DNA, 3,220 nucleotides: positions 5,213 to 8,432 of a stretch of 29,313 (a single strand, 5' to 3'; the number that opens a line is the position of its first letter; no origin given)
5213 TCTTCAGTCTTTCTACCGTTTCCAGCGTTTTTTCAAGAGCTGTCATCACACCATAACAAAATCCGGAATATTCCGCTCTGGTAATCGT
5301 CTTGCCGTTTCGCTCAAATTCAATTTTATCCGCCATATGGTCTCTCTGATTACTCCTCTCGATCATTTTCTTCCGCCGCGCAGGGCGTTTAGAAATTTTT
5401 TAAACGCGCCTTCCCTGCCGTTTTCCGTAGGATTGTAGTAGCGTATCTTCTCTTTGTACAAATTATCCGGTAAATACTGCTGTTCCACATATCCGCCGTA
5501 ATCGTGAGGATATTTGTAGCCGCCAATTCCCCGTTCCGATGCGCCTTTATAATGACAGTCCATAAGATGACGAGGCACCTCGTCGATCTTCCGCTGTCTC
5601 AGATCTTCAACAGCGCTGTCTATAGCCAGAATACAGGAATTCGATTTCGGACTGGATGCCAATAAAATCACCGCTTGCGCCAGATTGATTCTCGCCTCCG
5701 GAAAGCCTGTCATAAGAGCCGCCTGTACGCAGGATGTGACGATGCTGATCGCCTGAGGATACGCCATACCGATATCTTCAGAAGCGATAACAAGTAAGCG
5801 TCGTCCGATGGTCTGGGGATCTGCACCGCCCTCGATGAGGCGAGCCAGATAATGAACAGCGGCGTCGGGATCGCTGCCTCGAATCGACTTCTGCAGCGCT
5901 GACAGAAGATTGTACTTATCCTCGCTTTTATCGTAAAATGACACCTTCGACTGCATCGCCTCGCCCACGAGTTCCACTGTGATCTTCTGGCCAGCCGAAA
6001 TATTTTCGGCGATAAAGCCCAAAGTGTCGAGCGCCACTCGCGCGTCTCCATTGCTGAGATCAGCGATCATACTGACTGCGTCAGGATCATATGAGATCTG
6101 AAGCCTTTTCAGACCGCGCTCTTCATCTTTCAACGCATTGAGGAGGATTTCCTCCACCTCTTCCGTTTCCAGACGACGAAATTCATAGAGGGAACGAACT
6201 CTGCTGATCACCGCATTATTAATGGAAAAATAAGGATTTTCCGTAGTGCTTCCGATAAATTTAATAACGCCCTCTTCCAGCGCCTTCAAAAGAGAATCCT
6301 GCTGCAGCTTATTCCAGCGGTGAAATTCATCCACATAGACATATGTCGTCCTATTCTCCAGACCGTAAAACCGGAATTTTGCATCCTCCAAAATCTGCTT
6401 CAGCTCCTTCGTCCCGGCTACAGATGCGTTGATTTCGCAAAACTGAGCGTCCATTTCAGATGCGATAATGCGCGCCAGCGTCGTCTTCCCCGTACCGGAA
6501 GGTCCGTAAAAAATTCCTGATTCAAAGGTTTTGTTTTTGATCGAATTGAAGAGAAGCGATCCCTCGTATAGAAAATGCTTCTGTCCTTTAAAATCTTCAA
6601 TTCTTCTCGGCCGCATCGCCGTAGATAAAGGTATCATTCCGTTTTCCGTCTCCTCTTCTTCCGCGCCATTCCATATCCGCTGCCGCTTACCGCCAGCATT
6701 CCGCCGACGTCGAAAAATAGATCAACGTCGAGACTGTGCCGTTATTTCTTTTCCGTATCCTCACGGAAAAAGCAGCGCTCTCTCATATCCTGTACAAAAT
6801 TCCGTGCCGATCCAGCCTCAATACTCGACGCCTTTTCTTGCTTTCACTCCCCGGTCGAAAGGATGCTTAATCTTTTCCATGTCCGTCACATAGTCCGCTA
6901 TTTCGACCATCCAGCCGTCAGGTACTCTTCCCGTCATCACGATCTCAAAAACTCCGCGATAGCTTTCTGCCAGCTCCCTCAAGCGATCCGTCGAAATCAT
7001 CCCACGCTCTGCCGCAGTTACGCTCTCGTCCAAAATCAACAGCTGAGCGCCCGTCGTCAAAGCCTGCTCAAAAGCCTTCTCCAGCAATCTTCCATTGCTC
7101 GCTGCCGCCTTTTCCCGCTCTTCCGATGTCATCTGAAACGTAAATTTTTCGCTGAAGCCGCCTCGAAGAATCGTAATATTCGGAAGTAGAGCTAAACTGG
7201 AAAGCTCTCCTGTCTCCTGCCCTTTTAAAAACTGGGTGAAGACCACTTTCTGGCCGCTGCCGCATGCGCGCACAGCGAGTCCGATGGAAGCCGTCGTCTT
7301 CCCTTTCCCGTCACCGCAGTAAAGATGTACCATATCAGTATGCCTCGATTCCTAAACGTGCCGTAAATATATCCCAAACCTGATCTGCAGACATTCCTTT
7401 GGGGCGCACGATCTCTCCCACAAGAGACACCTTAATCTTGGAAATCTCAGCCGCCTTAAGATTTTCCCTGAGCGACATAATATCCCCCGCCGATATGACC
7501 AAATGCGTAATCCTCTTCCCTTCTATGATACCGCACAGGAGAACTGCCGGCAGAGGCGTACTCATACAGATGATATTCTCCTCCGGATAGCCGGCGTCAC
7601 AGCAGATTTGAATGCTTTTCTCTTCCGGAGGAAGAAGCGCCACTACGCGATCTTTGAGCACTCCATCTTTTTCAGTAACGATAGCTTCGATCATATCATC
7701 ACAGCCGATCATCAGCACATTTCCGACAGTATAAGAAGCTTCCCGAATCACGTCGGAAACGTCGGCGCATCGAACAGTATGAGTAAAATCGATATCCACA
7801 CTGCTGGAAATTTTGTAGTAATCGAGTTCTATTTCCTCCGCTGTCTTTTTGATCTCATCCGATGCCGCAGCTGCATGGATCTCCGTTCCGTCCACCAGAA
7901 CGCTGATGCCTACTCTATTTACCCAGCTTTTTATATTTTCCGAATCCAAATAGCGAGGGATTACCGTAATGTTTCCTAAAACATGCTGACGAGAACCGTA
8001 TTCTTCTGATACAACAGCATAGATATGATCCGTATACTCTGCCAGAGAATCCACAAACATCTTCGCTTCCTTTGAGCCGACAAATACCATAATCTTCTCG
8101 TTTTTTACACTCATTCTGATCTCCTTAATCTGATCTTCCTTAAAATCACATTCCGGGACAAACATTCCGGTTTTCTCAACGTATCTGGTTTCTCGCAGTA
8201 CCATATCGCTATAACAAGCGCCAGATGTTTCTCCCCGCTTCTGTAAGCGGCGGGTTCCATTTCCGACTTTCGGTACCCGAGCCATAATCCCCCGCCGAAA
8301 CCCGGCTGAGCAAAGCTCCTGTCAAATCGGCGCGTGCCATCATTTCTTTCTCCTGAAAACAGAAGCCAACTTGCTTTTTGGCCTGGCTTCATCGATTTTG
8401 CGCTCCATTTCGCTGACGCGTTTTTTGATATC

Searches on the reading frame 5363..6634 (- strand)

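Call 83: search_protein_families(library=pfam, proteins=[window:5363-6634:-], max_evalue=0.00001)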
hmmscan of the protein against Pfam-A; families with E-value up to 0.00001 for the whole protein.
window:5363-6634:- (423 aa): 4 families
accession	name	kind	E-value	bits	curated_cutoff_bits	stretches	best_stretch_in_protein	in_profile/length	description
PF12002.13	MgsA_C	-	1.4e-62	210.9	27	1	253-418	1-166/167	MgsA AAA+ ATPase C terminal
PF16193.11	AAA_assoc_2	-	2.2e-18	66.7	34.3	1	178-252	3-81/81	AAA C-terminal domain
PF00004.35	AAA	-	1.5e-13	51.8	21.2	1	41-153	2-130/131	ATPase family associated with various cellular activities (AAA)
PF05496.18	RuvB_N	-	5.6e-13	49.4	27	1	7-126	1-115/159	Holliday junction DNA helicase RuvB P-loop domain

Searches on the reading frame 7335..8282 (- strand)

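Call 83: search_protein_families(library=pfam, proteins=[window:7335-8282:-], max_evalue=0.00001)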
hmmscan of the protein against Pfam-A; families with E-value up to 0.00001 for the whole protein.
window:7335-8282:- (315 aa): 1 family
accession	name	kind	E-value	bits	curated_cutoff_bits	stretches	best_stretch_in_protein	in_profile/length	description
PF02571.20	CbiJ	-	3.5e-17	63.2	28.6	1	63-300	1-227/234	Precorrin-6x reductase CbiJ/CobK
